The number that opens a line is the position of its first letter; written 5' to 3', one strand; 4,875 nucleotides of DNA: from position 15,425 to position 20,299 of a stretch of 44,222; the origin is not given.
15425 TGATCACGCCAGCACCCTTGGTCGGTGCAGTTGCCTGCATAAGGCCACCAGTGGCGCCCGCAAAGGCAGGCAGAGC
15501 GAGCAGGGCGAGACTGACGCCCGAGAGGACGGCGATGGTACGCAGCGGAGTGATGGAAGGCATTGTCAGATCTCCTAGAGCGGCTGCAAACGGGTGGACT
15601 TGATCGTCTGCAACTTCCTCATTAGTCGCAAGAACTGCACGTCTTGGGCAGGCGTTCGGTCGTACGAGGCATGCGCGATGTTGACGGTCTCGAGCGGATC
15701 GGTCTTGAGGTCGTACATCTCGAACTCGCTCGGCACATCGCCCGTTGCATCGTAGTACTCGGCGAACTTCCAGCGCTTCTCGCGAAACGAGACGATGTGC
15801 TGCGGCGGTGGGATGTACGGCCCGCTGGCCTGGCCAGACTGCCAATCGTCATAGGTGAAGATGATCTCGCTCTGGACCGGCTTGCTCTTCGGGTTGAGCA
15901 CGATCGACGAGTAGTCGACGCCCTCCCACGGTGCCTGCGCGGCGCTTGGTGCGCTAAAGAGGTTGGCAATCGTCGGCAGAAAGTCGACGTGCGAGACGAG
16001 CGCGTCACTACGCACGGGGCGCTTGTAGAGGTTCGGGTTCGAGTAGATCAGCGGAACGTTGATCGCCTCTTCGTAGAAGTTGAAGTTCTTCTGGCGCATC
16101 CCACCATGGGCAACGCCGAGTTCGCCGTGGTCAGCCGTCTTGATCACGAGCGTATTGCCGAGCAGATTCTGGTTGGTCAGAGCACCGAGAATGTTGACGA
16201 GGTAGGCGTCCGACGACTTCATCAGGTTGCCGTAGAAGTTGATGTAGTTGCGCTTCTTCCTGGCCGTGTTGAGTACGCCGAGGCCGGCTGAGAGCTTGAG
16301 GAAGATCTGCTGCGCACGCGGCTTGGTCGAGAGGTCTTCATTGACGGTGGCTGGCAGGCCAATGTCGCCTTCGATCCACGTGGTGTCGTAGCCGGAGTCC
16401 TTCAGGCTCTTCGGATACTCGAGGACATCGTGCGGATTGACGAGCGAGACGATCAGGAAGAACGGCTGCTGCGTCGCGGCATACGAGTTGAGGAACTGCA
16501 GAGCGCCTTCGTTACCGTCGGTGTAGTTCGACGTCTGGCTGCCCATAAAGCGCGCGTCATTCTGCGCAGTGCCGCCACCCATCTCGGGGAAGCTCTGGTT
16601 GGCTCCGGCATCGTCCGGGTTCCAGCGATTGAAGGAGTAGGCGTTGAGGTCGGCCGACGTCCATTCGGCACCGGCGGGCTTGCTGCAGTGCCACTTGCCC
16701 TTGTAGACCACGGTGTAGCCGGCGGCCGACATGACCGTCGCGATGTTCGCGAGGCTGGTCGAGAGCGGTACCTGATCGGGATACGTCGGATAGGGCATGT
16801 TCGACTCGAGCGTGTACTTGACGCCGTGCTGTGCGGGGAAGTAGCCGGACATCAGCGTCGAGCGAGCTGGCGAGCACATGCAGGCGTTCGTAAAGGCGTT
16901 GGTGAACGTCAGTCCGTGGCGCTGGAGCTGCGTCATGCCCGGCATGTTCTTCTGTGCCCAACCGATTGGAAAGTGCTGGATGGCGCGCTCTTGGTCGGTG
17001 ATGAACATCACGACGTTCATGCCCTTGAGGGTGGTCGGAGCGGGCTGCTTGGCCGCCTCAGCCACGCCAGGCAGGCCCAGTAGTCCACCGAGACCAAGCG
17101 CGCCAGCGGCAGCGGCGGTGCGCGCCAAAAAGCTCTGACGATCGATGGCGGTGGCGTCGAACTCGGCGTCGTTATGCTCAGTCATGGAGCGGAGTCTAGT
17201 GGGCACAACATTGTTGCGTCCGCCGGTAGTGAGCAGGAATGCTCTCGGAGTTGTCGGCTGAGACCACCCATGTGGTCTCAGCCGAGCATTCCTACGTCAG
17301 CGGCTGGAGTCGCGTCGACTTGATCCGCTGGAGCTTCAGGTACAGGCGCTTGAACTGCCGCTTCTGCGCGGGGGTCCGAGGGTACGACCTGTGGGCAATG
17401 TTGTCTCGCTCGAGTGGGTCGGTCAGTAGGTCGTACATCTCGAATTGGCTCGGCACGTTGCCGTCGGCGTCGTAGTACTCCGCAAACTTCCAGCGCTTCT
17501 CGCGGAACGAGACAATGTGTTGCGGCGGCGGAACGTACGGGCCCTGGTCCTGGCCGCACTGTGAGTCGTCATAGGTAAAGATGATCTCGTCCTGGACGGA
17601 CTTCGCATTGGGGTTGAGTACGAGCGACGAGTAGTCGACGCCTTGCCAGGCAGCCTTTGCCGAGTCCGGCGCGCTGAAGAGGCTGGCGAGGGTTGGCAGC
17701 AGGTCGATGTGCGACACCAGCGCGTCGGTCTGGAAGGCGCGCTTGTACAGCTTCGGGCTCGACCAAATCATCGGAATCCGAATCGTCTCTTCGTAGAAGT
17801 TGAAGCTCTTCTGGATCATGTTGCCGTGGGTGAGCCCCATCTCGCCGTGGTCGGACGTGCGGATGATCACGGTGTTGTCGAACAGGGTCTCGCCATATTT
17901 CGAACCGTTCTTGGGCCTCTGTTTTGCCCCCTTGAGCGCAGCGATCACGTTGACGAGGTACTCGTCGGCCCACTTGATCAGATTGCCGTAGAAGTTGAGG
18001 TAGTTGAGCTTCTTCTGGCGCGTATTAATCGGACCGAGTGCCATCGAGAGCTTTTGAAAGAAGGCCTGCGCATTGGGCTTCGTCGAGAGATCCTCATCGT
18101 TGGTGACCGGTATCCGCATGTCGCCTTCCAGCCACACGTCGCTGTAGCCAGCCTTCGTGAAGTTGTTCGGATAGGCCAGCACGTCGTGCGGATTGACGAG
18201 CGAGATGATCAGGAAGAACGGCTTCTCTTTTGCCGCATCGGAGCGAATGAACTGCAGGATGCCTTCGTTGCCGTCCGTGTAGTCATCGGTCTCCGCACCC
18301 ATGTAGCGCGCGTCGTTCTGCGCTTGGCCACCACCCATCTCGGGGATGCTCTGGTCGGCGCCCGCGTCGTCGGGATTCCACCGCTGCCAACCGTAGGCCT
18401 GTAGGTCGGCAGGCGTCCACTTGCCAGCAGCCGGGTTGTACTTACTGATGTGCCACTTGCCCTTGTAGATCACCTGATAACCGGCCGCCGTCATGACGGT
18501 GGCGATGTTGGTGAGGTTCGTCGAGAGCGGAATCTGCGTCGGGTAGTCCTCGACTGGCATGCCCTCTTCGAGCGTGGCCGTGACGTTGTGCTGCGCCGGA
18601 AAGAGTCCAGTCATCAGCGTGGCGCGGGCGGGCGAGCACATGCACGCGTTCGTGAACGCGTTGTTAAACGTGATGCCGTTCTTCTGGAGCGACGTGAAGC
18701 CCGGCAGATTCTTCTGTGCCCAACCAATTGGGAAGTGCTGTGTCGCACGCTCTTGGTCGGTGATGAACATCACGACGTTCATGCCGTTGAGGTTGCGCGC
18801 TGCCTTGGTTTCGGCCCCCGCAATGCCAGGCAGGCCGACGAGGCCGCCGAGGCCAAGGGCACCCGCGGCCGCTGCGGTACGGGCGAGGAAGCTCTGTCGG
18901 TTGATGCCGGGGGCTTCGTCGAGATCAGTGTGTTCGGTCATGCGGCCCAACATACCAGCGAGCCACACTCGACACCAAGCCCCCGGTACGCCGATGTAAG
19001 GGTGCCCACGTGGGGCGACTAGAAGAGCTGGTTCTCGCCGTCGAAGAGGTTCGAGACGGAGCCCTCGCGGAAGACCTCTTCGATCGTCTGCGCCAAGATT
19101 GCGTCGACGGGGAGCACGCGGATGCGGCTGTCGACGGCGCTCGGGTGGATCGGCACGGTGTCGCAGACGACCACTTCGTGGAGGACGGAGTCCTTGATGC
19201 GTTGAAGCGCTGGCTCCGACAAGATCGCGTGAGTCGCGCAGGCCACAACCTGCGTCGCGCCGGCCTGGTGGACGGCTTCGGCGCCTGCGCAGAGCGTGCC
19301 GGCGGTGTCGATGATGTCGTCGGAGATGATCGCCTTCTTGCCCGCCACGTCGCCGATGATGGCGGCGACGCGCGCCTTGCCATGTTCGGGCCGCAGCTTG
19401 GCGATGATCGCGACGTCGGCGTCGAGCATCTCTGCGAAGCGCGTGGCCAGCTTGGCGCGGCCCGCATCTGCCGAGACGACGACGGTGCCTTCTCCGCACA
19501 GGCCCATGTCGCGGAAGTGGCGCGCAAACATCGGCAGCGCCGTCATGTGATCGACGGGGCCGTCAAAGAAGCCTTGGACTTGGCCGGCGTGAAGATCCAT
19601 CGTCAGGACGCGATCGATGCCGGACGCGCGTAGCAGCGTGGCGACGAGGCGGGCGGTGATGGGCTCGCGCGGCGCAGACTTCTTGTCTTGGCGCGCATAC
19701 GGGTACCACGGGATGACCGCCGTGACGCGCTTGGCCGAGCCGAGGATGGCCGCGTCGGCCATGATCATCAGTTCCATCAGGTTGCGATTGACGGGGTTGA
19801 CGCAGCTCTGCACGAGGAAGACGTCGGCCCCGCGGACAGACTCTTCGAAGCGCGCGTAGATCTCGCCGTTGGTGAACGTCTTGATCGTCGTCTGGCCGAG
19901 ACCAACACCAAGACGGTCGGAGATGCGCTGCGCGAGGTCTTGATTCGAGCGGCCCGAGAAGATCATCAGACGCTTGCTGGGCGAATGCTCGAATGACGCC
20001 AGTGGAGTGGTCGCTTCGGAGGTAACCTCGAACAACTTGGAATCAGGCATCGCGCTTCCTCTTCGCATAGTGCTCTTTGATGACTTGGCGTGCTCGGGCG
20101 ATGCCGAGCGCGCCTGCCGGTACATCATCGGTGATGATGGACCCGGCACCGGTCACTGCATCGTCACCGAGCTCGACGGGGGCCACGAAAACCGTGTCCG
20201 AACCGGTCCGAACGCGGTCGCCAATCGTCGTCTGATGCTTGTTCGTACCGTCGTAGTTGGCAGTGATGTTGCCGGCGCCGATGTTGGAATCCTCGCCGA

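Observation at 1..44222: Entire 44.2-kb window is a spacer-less perfect palindrome (2 x 22,111 nt) duplicating 19 genes, including essential ones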

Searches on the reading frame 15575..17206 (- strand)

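Call 6: search_protein_families(library=ncbifam, proteins=[window:15575-17206:-])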
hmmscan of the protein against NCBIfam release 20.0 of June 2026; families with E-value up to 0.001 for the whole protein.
window:15575-17206:- (543 aa): 5 families
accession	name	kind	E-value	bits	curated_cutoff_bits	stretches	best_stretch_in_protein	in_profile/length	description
TIGR03417.1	chol_sulfatase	equivalog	4e-33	115.1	433.45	1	64-518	4-427/500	choline-sulfatase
NF010322.0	PRK13759.1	equivalog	1.1e-25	90.2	481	2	234-514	188-440/486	arylsulfatase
NF045661.1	HdlasePehA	equivalog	2.2e-19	69.5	900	2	231-453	186-409/506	phosphoric/sulfuric ester hydrolase PehA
NF052527.1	Mn_arylsulf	exception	1.3e-12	47.4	850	1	235-513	187-434/479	manganese-dependent arylsulfatase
NF038282.1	LapC_YejM_PbgA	exception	4.4e-05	22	825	1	316-414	405-497/584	LPS biosynthesis-modulating metalloenzyme YejM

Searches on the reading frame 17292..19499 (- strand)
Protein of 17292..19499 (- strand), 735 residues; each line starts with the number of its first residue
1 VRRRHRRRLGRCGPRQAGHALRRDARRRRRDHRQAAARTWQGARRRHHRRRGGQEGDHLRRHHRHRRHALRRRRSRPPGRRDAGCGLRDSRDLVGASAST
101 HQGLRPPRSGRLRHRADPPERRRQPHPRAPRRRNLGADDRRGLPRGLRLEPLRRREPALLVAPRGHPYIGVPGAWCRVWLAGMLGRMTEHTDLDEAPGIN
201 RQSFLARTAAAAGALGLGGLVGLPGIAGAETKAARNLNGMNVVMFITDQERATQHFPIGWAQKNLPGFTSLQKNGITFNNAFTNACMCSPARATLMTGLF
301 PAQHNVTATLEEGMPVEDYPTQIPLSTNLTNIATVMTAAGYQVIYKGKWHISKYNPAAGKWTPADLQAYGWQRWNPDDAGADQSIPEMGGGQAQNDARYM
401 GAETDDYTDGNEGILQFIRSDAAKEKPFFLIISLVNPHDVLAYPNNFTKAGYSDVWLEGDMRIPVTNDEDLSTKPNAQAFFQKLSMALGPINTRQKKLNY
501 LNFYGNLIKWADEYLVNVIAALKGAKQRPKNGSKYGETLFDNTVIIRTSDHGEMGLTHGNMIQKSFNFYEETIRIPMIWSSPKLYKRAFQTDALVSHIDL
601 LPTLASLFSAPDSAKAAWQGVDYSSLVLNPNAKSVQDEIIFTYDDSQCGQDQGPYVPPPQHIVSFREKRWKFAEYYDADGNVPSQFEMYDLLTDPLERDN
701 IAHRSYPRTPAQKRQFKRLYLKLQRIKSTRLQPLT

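Call 6: search_protein_families(library=ncbifam, proteins=[window:17292-19499:-])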
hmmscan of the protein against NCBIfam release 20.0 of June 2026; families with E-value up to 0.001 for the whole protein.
window:17292-19499:- (735 aa): 4 families
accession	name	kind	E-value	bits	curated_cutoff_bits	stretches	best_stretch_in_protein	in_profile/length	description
TIGR03417.1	chol_sulfatase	equivalog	1.1e-33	116.9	433.45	1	241-706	4-424/500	choline-sulfatase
NF010322.0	PRK13759.1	equivalog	2.2e-23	82.5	481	2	416-704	191-439/486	arylsulfatase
NF045661.1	HdlasePehA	equivalog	9.9e-22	77.2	900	2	240-341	3-92/506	phosphoric/sulfuric ester hydrolase PehA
NF052527.1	Mn_arylsulf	exception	1.9e-11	43.5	850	2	424-704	196-434/479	manganese-dependent arylsulfatase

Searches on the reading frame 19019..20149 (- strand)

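Call 6: search_protein_families(library=ncbifam, proteins=[window:19019-20149:-])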
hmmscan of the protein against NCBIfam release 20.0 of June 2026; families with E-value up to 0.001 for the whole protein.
window:19019-20149:- (376 aa): 15 families
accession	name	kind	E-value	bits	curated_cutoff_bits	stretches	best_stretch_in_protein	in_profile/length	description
NF002844.0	PRK03092.1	equivalog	1.4e-116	389.3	438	1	54-372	5-325/326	ribose-phosphate diphosphokinase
NF002320.0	PRK01259.1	subfamily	8.5e-114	380.2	297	1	59-370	5-315/316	ribose-phosphate diphosphokinase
TIGR01251.1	ribP_PPkin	subfamily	4.3e-105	351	113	1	62-370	2-309/309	ribose-phosphate diphosphokinase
NF002618.0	PRK02269.1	equivalog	1.9e-103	346.4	460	1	60-372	5-319/321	ribose-phosphate diphosphokinase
NF002758.0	PRK02812.1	equivalog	3.6e-102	341.9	518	1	54-369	15-329/330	ribose-phosphate pyrophosphokinase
NF003428.0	PRK04923.1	equivalog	7.1e-91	304.7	536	1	58-369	4-317/319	ribose-phosphate diphosphokinase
NF002686.0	PRK02458.1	equivalog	6.1e-90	302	506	1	56-371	5-318/323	ribose-phosphate diphosphokinase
NF001815.0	PRK00553.1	equivalog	2.9e-73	246.9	484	1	59-370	8-322/332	ribose-phosphate pyrophosphokinase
NF002095.0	PRK00934.1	equivalog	1.3e-56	191.9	296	1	62-339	2-274/287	ribose-phosphate diphosphokinase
NF005537.0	PRK07199.1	subfamily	2.9e-44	151.4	322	1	63-338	5-278/301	ribose-phosphate diphosphokinase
NF005299.0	PRK06827.1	subfamily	5.9e-33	114.1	327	1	88-373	59-372/383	phosphoribosylpyrophosphate synthetase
NF002634.0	PRK02304.1-3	equivalog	0.00019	21.2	170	1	255-306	102-154/182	adenine phosphoribosyltransferase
NF002620.0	PRK02277.1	subfamily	0.00034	20.3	115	1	224-304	90-175/201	orotate phosphoribosyltransferase-like protein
NF002636.0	PRK02304.1-5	equivalog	0.00072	19.1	125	0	254-305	100-152/176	adenine phosphoribosyltransferase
TIGR01090.1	apt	equivalog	0.00081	19.5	185.85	0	269-305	108-144/169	adenine phosphoribosyltransferase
